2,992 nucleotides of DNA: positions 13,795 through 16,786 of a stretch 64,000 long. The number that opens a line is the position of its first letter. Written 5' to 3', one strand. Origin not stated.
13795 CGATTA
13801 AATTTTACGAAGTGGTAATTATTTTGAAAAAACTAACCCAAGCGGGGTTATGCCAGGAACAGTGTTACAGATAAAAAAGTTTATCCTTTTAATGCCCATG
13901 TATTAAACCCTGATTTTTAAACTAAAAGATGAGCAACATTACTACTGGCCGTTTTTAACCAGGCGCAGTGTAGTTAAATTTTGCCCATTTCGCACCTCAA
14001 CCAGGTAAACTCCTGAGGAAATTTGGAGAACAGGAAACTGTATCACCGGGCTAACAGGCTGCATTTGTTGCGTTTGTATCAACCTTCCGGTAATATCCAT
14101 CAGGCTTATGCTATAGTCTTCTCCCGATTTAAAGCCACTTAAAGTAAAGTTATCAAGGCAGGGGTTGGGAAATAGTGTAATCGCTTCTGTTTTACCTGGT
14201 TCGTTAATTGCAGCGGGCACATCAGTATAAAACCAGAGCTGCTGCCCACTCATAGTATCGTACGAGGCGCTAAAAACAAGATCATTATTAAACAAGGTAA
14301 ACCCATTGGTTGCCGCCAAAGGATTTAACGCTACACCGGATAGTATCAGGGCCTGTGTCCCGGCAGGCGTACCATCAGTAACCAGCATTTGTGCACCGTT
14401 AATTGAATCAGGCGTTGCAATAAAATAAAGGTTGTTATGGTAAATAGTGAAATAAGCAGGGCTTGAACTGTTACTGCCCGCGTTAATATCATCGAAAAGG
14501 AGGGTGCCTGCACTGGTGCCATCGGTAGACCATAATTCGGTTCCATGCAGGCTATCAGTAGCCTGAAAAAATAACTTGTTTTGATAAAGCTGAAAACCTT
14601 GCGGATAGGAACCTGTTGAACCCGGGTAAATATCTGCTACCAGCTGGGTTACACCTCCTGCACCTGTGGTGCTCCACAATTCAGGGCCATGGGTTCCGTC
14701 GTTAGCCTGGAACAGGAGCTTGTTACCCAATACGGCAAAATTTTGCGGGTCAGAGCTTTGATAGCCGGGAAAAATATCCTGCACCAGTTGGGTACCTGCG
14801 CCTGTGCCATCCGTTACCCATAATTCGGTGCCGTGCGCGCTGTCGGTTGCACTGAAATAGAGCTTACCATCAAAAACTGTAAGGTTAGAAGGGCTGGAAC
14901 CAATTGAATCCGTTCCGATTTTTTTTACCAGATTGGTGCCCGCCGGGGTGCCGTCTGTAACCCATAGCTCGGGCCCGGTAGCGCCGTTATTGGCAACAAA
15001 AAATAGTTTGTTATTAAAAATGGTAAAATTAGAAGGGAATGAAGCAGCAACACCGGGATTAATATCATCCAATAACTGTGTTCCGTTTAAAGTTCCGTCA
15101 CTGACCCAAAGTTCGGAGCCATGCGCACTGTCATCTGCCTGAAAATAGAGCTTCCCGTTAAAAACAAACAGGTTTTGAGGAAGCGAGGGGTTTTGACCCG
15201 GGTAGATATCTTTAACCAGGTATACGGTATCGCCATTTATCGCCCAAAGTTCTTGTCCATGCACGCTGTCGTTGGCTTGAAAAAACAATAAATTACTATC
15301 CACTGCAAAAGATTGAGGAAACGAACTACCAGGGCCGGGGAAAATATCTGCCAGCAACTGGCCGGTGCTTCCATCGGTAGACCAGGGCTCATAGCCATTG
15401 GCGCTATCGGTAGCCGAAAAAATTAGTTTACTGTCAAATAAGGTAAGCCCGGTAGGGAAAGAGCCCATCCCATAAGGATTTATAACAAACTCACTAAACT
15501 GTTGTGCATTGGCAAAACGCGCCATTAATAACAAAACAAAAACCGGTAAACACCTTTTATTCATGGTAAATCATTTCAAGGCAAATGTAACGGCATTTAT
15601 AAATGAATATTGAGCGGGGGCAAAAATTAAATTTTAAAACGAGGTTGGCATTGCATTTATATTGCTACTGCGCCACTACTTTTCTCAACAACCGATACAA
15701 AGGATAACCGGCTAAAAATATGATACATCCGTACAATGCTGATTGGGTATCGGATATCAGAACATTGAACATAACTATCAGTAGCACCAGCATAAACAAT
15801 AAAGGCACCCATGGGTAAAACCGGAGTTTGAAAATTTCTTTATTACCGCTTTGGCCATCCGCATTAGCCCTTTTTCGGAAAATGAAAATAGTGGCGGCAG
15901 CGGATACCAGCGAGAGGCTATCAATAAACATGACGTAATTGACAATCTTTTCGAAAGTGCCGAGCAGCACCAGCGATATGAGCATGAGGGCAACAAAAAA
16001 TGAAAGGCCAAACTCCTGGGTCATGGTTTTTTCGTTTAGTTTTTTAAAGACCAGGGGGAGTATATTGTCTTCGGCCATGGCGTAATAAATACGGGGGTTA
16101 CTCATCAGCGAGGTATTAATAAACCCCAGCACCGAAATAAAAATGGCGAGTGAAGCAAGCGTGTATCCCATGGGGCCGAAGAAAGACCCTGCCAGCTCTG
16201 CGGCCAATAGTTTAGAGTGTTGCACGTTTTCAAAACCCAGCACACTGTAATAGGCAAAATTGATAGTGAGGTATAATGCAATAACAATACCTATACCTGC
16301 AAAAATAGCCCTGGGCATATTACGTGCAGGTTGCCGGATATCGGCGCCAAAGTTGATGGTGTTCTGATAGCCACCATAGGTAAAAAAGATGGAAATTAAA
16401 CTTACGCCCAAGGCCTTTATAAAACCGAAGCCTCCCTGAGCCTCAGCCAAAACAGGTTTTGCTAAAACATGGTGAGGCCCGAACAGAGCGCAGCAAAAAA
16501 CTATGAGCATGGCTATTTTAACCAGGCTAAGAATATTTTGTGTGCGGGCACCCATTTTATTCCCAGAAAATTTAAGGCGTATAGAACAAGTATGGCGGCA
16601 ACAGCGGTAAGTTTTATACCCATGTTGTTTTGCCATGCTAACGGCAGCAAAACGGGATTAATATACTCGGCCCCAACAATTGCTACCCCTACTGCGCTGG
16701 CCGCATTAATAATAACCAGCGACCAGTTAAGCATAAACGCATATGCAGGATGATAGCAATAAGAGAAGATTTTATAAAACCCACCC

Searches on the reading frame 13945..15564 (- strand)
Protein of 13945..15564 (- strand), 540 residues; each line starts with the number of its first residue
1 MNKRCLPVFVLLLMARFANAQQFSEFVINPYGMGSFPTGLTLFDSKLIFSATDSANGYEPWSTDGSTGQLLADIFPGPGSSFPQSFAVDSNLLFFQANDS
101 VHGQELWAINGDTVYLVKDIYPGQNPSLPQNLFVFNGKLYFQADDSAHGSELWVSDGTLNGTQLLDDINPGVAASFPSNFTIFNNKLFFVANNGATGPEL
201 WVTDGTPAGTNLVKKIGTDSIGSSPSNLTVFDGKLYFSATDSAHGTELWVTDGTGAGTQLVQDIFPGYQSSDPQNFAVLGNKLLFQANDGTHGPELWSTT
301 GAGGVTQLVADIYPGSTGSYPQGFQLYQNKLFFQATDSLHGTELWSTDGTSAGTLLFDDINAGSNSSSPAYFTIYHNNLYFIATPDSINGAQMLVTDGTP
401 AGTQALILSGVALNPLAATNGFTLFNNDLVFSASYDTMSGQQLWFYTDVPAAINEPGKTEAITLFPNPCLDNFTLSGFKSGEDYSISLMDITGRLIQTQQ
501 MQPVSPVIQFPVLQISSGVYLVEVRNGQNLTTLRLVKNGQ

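Call 13: search_protein_families(library=pfam, proteins=[window:13945-15564:-], max_evalue=0.001)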
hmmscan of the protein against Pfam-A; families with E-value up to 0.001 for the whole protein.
window:13945-15564:- (540 aa): 1 family
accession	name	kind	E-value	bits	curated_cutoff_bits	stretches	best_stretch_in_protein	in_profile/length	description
PF18962.6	Por_Secre_tail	-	1.1e-09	38.8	27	1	464-532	1-70/75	Secretion system C-terminal sorting domain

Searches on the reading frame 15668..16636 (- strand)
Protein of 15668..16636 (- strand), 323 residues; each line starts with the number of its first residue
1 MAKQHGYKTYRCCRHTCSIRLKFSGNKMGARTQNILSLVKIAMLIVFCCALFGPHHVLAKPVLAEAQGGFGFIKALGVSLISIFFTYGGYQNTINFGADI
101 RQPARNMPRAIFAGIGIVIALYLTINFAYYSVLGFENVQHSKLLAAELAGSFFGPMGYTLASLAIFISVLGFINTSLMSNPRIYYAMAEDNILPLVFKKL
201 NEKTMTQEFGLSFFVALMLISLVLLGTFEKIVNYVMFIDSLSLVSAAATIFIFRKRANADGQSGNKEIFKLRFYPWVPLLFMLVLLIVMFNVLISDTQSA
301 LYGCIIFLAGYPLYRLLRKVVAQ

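Call 13: search_protein_families(library=pfam, proteins=[window:15668-16636:-], max_evalue=0.001)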
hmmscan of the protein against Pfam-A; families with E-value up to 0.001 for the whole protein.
window:15668-16636:- (323 aa): 2 families
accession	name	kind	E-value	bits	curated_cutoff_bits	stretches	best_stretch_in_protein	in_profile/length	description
PF13520.12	AA_permease_2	-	6.9e-28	98.1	27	1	25-298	136-414/427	Amino acid permease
PF00324.27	AA_permease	-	1.1e-21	77.5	24.6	1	22-290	128-418/470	Amino acid permease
